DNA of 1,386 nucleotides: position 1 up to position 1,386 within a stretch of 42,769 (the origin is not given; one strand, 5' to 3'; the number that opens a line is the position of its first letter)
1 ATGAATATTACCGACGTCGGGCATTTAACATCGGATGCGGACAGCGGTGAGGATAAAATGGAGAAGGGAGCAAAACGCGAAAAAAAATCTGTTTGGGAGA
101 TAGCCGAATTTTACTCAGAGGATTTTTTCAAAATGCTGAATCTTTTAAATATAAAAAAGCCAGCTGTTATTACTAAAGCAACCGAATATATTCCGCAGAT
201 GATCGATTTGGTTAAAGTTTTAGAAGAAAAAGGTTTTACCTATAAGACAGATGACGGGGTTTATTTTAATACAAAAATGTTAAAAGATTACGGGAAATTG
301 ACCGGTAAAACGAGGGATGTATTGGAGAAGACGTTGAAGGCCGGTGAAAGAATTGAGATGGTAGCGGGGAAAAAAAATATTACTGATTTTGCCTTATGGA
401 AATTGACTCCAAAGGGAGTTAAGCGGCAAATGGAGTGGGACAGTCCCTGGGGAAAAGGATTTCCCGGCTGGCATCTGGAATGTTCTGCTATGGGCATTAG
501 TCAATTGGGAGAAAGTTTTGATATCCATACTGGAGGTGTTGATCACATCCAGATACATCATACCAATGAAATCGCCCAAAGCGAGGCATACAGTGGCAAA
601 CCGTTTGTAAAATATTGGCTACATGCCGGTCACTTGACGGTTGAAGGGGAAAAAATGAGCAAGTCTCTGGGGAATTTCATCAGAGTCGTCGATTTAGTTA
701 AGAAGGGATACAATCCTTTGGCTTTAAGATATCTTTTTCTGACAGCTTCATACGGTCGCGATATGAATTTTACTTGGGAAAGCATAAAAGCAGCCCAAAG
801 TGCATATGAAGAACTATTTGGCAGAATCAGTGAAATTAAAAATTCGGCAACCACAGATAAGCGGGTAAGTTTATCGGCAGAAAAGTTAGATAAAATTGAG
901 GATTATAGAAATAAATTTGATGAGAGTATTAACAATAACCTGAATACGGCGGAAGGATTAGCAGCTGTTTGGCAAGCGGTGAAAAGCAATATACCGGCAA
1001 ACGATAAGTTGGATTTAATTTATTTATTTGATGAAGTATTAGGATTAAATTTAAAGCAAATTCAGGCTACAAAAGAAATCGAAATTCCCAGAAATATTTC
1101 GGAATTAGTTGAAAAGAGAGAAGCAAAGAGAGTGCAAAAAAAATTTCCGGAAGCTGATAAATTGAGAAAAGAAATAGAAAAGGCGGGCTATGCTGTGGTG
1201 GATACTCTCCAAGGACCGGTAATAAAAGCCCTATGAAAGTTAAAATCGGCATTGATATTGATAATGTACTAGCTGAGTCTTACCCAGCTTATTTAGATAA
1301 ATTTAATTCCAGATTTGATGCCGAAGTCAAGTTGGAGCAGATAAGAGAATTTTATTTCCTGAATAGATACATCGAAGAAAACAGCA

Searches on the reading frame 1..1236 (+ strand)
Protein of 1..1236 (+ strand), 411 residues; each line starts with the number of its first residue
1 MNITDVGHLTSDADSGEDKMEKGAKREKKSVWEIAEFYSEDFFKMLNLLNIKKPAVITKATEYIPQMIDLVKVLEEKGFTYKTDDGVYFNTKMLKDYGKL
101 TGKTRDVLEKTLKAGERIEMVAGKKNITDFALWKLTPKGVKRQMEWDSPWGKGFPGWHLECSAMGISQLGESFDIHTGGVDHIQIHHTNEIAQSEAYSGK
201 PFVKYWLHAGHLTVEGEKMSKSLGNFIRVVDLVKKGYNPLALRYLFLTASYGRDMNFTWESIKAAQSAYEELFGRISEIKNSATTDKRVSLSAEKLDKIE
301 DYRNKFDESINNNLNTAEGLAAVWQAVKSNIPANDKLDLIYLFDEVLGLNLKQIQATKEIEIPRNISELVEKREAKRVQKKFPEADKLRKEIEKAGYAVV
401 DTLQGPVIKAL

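Call 89: search_protein_families(library=pfam, alignment_id=A4, max_evalue=0.00001)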
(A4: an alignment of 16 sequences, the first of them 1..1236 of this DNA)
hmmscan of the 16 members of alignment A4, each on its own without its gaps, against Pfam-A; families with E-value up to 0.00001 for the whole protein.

A. member 1, window:1-1236:+ (411 aa): 3 families
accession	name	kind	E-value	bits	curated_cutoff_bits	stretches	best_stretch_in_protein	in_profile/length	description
PF01406.26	tRNA-synt_1e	-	6.5e-80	269.2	27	1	17-266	58-300/301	tRNA synthetases class I (C) catalytic domain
PF09334.17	tRNA-synt_1g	-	2.5e-10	40.1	20.1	1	198-264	307-373/391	tRNA synthetases class I (M)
PF00133.28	tRNA-synt_1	-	9.4e-07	28.4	22.7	1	174-257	330-413/414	tRNA synthetases class I (I, L, M and V)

B. families by the number of members that match (of 16 scanned): 31 families (the first 25 are shown)
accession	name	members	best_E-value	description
PF13180.12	PDZ_2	2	1.3e-16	PDZ domain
PF17820.7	PDZ_6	2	4.2e-13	PDZ domain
PF00595.29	PDZ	2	7.2e-10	PDZ domain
PF01406.26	tRNA-synt_1e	1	6.5e-80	tRNA synthetases class I (C) catalytic domain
PF00557.29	Peptidase_M24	1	9.9e-65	Metallopeptidase family M24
PF00892.27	EamA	1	2.4e-47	EamA-like transporter family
PF03572.23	Peptidase_S41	1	1.5e-44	Peptidase family S41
PF00436.31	SSB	1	1.5e-39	Single-strand binding protein family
PF00472.26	RF-1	1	2e-37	RF-1 domain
PF13393.11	tRNA-synt_His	1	1.4e-36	Histidyl-tRNA synthetase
PF01699.29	Na_Ca_ex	1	6.5e-36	Sodium/calcium exchanger protein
PF13365.12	Trypsin_2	1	1.4e-32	Trypsin-like peptidase domain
PF03462.23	PCRF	1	4.6e-31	PCRF domain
PF01197.23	Ribosomal_L31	1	2.3e-27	Ribosomal protein L31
PF01250.22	Ribosomal_S6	1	1.8e-23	Ribosomal protein S6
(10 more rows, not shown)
